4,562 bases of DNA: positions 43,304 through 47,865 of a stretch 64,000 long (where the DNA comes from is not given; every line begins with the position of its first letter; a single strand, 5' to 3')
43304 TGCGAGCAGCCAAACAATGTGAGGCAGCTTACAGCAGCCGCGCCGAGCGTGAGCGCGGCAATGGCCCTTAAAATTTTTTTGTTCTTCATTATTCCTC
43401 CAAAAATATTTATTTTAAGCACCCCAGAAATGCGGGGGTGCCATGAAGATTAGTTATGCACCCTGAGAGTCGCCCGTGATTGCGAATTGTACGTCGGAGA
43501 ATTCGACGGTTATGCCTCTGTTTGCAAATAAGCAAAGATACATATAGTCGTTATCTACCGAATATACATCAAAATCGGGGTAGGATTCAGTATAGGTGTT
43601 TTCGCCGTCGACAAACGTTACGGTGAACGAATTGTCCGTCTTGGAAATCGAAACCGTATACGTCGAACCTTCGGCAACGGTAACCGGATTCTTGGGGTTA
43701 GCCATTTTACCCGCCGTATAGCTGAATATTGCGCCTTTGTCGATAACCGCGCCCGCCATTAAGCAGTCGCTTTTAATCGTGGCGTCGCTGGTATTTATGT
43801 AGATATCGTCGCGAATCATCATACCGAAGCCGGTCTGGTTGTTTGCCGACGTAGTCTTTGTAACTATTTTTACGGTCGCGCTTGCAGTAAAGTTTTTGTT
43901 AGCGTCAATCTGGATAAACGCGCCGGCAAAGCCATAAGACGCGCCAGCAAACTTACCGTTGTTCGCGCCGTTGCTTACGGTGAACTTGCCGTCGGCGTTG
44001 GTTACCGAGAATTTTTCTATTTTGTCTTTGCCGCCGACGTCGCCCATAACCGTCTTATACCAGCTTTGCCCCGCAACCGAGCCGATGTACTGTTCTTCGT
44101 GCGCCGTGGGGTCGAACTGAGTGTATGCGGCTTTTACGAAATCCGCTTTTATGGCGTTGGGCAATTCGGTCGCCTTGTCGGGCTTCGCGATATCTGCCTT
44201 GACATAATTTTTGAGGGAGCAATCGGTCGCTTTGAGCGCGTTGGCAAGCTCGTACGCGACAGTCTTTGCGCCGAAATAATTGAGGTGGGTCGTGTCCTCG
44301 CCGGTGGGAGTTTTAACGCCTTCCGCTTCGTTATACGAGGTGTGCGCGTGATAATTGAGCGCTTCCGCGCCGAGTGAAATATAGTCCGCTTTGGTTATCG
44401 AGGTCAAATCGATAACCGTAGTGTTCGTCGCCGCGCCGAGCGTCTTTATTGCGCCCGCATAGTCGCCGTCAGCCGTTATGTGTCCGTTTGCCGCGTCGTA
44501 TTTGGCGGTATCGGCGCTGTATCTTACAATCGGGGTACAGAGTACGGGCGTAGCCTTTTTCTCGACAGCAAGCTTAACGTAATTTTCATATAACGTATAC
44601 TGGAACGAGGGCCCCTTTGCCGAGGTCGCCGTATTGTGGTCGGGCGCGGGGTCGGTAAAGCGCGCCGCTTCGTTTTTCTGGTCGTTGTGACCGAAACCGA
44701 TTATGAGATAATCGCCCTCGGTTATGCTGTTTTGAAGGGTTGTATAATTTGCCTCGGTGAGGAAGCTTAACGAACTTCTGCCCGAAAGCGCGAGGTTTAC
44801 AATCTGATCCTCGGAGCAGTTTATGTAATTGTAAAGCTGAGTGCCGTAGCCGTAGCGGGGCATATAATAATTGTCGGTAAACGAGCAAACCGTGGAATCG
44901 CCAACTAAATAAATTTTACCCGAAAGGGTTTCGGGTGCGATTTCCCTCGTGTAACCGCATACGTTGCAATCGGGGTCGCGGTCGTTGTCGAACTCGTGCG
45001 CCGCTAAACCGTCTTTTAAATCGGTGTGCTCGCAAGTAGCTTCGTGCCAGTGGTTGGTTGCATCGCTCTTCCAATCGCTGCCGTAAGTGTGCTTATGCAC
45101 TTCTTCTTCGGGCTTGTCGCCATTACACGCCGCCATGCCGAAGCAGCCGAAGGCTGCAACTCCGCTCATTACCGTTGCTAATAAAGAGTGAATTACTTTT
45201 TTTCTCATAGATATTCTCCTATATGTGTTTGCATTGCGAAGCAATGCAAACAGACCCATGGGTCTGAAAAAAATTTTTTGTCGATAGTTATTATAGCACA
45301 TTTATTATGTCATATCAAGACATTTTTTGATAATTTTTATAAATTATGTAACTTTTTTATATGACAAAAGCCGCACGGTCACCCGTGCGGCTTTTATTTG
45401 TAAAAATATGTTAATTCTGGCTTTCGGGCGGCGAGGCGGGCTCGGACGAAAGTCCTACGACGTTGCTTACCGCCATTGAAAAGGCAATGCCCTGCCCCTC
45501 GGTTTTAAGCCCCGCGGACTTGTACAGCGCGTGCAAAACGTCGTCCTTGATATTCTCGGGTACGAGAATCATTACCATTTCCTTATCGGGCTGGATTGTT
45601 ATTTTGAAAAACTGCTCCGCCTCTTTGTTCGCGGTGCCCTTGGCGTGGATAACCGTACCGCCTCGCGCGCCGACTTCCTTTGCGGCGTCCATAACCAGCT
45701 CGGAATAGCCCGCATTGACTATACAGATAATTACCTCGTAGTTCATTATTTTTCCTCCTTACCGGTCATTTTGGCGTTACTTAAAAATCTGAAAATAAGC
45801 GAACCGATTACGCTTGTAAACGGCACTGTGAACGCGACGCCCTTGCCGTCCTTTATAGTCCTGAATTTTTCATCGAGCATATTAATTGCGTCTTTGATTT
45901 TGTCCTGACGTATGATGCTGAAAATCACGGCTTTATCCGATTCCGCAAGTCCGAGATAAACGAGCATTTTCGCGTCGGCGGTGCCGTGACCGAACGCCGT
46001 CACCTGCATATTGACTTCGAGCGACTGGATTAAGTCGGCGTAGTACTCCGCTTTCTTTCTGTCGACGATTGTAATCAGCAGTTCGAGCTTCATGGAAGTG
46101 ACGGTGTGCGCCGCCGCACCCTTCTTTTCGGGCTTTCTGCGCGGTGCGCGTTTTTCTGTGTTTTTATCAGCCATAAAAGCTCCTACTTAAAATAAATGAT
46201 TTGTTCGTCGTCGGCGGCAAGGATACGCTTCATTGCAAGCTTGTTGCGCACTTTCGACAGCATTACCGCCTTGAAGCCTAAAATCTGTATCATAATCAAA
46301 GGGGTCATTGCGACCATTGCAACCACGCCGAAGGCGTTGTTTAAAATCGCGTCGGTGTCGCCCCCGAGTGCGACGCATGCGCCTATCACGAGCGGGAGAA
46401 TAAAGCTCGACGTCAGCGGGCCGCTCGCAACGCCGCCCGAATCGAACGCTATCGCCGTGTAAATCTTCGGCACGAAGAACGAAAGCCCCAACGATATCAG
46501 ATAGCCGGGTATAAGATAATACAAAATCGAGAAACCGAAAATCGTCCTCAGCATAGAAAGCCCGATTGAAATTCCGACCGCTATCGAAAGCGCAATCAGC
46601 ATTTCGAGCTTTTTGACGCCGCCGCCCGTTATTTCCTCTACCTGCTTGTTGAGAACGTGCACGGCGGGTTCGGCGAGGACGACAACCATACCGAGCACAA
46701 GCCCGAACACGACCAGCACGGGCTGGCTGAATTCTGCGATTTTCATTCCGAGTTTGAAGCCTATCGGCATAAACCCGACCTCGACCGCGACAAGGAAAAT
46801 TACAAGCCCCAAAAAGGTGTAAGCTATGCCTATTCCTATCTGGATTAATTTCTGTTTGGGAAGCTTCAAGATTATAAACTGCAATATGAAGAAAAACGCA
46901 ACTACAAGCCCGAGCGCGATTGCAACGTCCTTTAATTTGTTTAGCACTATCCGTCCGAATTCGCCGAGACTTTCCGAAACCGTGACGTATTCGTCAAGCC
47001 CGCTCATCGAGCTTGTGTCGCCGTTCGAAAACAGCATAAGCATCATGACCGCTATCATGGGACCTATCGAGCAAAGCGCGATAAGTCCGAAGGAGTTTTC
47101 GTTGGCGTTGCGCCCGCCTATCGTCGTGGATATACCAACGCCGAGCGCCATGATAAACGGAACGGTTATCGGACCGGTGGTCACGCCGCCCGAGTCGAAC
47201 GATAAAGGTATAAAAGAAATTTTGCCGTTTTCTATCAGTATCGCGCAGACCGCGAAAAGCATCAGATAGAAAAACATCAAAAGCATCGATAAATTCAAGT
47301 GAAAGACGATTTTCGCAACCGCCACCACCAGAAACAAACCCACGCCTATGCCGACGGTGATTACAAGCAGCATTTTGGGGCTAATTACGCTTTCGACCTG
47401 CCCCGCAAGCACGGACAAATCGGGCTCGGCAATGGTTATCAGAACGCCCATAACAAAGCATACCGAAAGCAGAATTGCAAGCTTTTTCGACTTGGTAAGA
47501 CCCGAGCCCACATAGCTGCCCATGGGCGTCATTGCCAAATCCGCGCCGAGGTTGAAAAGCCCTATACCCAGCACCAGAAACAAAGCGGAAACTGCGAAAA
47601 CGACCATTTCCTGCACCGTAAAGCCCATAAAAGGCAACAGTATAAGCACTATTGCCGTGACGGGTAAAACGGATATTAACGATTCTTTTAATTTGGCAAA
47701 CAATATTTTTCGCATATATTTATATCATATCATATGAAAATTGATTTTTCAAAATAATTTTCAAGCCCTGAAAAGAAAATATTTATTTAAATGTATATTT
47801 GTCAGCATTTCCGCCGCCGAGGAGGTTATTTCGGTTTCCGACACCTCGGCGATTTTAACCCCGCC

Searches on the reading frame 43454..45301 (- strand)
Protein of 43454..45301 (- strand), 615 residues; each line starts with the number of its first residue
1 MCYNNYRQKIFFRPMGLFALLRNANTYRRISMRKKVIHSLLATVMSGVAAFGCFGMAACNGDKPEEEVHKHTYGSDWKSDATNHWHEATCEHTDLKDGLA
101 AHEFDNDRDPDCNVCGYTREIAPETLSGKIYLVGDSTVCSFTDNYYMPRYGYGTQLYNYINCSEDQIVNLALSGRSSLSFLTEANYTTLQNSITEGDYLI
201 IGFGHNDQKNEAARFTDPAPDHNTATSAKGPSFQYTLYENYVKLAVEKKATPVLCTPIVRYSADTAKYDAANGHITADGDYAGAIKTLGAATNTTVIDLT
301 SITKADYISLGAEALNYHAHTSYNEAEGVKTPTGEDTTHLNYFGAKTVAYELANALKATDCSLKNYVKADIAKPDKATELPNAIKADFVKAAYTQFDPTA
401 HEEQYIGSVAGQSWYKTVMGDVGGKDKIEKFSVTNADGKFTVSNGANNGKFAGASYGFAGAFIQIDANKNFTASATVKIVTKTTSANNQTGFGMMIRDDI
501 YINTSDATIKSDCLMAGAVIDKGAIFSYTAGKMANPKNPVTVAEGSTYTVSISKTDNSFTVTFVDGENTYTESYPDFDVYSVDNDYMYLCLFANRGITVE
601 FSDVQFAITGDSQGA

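Call 67: search_protein_families(library=pfam, proteins=[window:43454-45301:-], max_evalue=0.00001)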
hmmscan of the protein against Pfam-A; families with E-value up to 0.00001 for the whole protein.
window:43454-45301:- (615 aa): 1 family
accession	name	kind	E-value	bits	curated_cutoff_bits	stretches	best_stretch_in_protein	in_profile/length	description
PF13472.12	Lipase_GDSL_2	-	1.7e-07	32.4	32.9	1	133-305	2-155/178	GDSL-like Lipase/Acylhydrolase family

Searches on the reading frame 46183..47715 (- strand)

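Call 67: search_protein_families(library=pfam, proteins=[window:46183-47715:-], max_evalue=0.00001)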
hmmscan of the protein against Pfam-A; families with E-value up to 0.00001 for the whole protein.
window:46183-47715:- (510 aa): 1 family
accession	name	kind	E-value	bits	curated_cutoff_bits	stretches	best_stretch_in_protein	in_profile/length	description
PF07556.16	DUF1538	-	1.9e-121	403.5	22.6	2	271-481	1-210/211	Protein of unknown function (DUF1538)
